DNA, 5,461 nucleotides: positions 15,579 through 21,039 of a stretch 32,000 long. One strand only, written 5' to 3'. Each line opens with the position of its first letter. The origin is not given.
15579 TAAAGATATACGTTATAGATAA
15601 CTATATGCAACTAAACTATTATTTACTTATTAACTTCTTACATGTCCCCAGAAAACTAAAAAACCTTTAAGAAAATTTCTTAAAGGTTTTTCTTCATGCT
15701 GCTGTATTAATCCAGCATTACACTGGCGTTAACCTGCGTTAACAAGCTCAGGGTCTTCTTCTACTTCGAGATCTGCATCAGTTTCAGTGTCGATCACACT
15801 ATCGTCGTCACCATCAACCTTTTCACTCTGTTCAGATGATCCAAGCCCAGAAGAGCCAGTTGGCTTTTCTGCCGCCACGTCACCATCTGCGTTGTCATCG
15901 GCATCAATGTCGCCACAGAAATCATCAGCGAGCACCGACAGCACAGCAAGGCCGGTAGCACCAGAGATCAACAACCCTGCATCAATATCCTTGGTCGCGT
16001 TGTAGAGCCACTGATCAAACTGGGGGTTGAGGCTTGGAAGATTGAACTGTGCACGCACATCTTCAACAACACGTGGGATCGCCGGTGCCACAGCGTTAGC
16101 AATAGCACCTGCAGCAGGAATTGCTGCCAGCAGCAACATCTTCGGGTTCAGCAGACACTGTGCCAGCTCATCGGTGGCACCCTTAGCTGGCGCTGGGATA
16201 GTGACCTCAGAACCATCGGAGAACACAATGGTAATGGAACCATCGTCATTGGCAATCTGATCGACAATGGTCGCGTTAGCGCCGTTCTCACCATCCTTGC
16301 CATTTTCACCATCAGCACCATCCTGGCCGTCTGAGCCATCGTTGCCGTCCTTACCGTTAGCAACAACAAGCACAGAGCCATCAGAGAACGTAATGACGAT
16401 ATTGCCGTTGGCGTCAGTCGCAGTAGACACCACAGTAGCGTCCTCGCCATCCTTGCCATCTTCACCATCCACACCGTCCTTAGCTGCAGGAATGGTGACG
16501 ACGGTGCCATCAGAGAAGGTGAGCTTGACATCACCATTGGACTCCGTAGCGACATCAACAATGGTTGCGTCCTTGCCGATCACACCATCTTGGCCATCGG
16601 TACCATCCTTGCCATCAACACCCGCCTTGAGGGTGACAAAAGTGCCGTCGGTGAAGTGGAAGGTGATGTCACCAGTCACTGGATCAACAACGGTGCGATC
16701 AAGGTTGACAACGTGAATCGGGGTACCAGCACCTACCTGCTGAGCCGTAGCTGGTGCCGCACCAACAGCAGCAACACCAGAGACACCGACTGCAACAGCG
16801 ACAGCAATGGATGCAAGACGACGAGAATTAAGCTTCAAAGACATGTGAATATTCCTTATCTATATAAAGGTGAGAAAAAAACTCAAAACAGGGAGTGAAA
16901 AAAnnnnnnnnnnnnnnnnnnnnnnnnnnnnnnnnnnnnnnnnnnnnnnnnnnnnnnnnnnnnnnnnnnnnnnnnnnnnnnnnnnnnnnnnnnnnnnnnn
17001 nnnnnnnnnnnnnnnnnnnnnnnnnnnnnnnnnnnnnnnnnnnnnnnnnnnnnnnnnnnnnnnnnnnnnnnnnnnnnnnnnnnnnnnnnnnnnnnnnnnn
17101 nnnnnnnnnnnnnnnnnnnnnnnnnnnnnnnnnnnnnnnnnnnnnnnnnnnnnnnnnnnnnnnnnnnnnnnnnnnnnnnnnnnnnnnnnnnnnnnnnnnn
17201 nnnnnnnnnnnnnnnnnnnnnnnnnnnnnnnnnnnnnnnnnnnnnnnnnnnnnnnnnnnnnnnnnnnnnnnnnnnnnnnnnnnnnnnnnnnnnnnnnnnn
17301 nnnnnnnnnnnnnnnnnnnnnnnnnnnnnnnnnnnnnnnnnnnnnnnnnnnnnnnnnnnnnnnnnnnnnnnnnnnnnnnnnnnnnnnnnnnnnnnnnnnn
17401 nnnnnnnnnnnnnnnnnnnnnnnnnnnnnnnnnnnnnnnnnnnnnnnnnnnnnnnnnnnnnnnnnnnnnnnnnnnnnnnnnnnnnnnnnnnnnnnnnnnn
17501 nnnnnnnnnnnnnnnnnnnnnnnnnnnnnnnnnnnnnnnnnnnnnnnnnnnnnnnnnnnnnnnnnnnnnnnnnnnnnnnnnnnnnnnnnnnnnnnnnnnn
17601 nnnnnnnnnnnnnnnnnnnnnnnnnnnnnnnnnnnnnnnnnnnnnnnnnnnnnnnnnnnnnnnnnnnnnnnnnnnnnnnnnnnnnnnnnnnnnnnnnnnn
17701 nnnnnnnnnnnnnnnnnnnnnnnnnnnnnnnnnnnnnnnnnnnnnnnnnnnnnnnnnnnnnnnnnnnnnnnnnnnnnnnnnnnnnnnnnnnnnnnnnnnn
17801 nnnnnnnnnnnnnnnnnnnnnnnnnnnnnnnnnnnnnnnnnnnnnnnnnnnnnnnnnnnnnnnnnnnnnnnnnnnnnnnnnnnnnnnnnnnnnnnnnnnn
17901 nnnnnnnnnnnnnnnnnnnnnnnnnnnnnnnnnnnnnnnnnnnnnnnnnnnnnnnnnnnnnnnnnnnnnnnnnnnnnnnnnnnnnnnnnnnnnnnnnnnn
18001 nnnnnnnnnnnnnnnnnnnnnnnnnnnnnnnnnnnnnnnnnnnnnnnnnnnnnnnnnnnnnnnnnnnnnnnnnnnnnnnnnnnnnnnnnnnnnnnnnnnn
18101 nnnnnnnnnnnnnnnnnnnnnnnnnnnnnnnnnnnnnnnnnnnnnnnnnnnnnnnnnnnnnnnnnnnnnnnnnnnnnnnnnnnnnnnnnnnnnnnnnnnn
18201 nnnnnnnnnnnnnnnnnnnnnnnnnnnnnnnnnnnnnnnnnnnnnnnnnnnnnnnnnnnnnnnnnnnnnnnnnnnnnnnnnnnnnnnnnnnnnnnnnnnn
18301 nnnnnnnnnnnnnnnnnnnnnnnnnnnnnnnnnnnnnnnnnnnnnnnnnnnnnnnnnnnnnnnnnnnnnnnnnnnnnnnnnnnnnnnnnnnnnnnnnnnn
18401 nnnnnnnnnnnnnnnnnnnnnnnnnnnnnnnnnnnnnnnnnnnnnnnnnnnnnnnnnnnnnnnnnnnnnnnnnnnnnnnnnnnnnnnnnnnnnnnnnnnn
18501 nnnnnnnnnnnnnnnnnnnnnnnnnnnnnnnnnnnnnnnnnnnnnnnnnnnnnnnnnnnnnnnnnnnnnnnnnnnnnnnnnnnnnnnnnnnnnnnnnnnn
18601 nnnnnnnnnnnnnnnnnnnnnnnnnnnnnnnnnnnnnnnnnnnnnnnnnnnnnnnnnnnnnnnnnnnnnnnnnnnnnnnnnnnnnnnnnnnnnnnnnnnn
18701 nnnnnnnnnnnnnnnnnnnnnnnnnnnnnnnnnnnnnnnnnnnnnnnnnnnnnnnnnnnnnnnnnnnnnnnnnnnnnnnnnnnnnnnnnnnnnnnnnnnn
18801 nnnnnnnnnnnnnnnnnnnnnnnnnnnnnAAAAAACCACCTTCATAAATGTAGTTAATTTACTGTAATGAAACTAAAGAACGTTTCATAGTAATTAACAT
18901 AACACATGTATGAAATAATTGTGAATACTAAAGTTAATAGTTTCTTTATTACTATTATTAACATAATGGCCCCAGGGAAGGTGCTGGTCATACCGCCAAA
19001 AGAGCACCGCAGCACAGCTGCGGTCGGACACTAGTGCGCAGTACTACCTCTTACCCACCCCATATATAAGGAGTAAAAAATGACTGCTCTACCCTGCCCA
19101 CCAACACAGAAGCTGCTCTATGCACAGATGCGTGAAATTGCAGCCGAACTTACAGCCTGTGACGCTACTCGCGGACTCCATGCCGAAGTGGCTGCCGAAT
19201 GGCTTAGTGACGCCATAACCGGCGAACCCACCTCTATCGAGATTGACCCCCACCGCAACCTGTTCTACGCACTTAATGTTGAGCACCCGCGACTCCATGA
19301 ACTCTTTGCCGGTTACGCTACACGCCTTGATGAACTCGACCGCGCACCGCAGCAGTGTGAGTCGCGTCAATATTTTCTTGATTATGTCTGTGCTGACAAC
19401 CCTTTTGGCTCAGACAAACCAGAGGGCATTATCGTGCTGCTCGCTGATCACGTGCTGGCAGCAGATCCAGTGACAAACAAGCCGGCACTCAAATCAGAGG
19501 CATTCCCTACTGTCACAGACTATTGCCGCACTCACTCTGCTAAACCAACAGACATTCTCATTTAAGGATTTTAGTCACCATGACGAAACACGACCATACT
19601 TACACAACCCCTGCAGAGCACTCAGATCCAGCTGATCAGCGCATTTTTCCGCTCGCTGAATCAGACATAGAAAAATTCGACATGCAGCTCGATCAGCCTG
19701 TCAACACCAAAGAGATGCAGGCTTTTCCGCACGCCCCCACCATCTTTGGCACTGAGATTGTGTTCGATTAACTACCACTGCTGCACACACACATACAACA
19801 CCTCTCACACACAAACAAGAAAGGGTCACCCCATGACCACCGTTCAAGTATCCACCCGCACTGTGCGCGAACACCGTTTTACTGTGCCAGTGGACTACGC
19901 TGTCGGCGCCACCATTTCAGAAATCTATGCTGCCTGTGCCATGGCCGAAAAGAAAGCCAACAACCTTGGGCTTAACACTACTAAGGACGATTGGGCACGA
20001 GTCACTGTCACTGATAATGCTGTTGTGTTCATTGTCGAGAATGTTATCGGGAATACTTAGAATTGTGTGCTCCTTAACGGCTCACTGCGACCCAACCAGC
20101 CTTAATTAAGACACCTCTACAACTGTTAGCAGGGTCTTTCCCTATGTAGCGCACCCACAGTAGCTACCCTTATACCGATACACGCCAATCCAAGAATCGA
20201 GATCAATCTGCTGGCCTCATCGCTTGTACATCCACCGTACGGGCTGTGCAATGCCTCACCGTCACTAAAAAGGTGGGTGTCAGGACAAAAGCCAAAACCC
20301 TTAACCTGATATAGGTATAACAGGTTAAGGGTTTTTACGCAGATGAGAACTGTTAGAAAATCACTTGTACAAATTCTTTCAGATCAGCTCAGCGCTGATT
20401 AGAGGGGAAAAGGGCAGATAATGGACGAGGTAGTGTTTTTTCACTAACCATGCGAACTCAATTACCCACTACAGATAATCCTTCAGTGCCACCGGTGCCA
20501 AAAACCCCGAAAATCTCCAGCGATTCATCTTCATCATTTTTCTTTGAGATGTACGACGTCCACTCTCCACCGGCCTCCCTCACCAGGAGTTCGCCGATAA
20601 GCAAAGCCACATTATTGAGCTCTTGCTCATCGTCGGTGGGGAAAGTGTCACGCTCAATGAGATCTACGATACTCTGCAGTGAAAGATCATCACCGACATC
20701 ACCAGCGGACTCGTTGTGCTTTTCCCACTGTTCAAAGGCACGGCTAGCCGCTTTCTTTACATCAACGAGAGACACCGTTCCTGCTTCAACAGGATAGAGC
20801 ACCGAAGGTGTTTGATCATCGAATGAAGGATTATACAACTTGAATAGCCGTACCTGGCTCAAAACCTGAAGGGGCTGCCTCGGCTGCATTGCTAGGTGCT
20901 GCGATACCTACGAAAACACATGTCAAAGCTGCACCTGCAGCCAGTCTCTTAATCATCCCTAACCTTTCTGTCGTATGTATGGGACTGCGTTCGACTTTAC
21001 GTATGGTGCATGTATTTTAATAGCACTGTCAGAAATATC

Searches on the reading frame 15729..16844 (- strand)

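Call 96: search_protein_families(library=pfam, proteins=[window:15729-16844:-], max_evalue=0.001)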
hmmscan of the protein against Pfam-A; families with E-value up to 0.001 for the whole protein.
window:15729-16844:- (371 aa): 6 families
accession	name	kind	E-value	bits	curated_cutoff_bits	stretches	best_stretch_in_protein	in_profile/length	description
PF16378.10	DUF4988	-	9.4e-10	39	30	0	137-168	38-69/183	Domain of unknown function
PF19686.4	DUF6188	-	1.3e-07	32.4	27.1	0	91-121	63-93/121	Family of unknown function (DUF6188)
PF15016.13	C5orf34_C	-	1.8e-06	28.1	27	0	58-124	23-67/82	C5orf34 C-terminal domain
PF01391.23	Collagen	-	2.3e-06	27.7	27.2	1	164-189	28-53/60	Collagen triple helix repeat (20 copies)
PF07202.18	Tcp10_C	-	5e-06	26.5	36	0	144-158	18-32/35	T-complex protein 10 C-terminus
PF18938.6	aRib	-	1.3e-05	25.4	27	0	95-121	39-65/71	Atypical Rib domain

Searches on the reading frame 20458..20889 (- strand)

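Call 5: search_protein_families(library=pfam, proteins=[window:20458-20889:-], max_evalue=0.01)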
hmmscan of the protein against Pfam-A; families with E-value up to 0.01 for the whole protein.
window:20458-20889:- (143 aa): 1 family
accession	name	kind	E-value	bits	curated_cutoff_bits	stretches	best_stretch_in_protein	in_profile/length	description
PF12713.12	DUF3806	-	0.0017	18.6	21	1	71-116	2-48/86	Domain of unknown function (DUF3806)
